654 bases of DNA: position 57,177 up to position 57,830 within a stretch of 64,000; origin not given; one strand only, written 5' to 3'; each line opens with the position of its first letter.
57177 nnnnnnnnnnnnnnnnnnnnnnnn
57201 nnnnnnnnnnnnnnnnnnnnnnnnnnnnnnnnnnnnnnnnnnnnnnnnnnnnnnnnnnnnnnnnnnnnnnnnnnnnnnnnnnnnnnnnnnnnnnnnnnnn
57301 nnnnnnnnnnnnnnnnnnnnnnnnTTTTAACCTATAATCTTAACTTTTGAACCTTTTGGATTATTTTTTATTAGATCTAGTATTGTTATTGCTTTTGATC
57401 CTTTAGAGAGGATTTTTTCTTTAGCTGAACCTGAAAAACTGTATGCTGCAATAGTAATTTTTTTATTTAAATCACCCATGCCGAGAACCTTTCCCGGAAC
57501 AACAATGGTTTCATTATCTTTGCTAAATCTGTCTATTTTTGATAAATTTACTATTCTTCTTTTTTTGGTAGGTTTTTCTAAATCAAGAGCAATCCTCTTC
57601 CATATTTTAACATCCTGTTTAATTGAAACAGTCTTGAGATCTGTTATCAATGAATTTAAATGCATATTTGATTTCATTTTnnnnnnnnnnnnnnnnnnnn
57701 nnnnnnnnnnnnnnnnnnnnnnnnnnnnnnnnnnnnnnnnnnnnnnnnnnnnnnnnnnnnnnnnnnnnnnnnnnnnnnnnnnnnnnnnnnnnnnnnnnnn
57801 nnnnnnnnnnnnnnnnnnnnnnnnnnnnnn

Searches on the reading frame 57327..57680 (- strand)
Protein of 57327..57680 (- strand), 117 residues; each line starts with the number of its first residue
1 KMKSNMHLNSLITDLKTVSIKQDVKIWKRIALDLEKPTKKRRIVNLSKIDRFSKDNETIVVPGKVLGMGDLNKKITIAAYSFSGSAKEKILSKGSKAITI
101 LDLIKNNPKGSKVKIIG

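Call 9: search_protein_families(library=pfam, proteins=[window:57327-57680:-])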
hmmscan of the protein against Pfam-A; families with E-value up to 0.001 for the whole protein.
window:57327-57680:- (117 aa): 2 families
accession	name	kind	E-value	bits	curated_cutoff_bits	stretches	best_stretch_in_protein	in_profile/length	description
PF00828.25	Ribosomal_L27A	-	9.3e-08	32.8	21.5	1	43-97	21-71/72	Ribosomal proteins 50S-L15, 50S-L18e, 60S-L27A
PF17135.9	Ribosomal_L18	-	1.8e-07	31.2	28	1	8-114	25-137/188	Ribosomal protein 60S L18 and 50S L18e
